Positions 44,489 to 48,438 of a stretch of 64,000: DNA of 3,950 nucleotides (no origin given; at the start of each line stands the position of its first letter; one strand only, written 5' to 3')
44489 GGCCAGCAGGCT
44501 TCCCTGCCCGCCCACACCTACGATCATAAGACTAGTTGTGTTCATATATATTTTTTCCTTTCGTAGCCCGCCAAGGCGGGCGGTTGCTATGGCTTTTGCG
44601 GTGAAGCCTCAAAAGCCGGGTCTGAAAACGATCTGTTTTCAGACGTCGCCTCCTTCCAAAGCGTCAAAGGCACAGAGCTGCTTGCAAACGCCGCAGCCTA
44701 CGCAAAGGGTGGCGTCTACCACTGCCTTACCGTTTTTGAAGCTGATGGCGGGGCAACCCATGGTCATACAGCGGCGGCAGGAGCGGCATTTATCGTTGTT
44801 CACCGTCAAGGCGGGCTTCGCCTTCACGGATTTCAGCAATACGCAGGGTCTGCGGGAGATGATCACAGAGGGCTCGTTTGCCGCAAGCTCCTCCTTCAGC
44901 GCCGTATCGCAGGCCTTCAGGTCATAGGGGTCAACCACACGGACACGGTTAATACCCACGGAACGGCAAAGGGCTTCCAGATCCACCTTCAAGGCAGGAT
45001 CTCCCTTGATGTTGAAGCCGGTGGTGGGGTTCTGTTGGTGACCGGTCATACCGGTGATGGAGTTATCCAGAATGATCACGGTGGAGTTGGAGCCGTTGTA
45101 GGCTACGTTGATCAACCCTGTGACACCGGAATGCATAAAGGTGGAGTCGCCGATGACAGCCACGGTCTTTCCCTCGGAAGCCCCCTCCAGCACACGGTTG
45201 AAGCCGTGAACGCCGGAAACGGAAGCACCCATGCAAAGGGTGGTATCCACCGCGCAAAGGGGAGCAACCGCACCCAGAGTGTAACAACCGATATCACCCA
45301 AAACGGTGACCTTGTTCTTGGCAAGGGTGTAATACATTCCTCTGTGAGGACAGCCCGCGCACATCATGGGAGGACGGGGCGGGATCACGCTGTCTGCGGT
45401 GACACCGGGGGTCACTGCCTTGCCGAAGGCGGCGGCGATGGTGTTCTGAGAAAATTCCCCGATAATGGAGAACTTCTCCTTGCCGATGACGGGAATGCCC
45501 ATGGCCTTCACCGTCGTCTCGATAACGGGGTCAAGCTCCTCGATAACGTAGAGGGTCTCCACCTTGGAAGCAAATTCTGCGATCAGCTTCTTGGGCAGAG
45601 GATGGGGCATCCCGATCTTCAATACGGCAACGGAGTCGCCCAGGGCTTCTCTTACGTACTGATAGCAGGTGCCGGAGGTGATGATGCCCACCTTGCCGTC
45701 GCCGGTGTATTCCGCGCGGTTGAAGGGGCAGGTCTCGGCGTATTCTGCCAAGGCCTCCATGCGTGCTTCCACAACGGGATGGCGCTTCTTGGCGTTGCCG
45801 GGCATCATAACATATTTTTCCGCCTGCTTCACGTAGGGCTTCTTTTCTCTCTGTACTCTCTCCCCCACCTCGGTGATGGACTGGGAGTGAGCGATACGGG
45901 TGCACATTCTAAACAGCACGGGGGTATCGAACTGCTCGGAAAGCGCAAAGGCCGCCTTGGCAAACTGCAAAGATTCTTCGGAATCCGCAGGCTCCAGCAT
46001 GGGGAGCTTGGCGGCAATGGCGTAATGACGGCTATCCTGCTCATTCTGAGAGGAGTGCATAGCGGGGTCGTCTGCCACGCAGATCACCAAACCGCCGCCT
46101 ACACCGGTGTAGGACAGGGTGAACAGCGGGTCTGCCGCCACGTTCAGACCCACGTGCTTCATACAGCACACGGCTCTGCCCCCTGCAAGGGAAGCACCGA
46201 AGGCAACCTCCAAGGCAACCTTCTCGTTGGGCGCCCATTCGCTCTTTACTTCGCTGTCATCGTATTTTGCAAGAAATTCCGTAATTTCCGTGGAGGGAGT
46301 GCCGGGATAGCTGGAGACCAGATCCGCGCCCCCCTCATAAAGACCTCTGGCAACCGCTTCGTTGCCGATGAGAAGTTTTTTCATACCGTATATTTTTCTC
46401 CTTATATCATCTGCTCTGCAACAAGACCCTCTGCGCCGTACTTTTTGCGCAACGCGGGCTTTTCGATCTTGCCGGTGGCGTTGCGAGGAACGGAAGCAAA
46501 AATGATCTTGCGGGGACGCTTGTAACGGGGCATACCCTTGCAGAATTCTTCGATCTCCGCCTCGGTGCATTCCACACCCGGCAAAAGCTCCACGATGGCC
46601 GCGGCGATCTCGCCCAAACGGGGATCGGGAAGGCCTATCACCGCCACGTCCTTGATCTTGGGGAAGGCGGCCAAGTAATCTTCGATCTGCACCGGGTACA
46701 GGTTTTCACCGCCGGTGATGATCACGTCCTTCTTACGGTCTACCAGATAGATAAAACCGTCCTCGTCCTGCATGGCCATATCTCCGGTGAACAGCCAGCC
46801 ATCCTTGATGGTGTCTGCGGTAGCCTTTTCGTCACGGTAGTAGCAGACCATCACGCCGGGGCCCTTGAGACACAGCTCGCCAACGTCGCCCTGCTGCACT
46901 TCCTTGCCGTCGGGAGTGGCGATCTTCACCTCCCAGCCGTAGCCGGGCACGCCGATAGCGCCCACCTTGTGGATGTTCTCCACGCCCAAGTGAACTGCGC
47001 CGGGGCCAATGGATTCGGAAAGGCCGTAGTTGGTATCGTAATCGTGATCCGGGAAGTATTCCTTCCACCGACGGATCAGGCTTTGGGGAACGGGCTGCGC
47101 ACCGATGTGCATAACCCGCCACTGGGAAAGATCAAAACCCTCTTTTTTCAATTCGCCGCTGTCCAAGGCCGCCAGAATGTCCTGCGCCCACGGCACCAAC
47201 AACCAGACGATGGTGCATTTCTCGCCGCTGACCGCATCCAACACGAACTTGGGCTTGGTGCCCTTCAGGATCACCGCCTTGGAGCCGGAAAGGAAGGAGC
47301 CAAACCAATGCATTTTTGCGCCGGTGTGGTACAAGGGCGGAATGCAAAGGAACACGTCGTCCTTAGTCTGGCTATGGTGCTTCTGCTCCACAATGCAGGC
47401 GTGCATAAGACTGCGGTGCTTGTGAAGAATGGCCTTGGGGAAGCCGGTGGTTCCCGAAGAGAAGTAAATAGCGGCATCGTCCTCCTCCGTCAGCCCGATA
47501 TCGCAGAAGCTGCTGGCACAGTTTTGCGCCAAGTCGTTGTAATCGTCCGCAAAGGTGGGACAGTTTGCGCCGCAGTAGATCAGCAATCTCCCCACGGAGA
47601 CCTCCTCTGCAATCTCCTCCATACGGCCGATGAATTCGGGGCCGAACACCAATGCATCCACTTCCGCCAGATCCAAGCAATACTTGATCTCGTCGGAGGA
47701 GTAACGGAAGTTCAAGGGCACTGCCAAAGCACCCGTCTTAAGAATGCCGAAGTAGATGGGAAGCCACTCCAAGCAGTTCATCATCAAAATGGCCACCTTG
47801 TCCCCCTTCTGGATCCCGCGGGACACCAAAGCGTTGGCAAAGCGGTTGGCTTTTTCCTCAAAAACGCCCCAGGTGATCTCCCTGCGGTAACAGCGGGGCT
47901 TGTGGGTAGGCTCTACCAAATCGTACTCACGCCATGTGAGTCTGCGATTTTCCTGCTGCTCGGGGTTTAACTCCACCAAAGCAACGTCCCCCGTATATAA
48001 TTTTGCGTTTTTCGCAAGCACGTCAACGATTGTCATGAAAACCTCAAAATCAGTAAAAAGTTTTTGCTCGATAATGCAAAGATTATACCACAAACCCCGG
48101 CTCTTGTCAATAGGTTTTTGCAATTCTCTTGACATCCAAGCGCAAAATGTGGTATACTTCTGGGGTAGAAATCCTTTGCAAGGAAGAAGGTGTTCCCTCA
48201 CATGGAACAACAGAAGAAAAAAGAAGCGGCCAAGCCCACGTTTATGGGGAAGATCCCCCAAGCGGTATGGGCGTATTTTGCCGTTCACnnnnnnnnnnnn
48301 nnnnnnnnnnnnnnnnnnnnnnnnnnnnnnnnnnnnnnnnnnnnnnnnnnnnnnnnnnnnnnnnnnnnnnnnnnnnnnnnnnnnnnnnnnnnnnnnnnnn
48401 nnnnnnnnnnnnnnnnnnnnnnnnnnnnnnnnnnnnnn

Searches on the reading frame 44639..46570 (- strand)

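Call 37: search_protein_families(library=pfam, proteins=[window:44639-46570:-], max_evalue=0.0001)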
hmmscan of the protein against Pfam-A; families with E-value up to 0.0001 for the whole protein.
window:44639-46570:- (643 aa): 2 families
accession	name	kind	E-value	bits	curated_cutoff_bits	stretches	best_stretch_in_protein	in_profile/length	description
PF02775.26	TPP_enzyme_C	-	1e-21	77.8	21.9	1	426-570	1-149/151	Thiamine pyrophosphate enzyme, C-terminal TPP binding domain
PF01855.24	POR_N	-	4.2e-11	43.5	27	1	76-266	2-197/231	Pyruvate flavodoxin/ferredoxin oxidoreductase, thiamine diP-bdg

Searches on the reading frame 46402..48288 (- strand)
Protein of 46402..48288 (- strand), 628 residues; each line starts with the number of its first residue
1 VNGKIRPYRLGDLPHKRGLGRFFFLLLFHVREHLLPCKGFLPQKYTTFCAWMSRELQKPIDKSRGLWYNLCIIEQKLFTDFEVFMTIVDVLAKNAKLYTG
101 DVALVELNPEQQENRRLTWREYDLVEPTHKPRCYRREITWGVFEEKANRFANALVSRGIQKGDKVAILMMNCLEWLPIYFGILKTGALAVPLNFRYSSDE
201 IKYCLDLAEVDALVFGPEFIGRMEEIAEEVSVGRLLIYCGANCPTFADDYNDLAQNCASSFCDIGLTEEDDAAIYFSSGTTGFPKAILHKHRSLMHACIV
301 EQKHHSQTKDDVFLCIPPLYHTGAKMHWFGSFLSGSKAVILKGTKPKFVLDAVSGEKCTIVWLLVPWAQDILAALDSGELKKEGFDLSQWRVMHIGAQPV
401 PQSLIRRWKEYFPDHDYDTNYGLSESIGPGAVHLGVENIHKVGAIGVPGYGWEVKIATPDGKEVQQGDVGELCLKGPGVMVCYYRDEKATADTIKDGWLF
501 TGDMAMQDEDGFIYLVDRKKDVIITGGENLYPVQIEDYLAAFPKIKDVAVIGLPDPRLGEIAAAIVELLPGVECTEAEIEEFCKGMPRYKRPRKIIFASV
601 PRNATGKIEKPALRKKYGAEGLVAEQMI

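Call 37: search_protein_families(library=pfam, proteins=[window:46402-48288:-], max_evalue=0.0001)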
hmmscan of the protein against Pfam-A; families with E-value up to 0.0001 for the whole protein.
window:46402-48288:- (628 aa): 2 families
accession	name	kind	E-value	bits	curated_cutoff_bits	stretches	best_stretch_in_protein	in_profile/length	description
PF00501.34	AMP-binding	-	2.3e-71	241.1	29.9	1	135-484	19-384/384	AMP-binding enzyme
PF13193.12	AMP-binding_C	-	2.5e-12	48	24.5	1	535-607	2-76/76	AMP-binding enzyme C-terminal domain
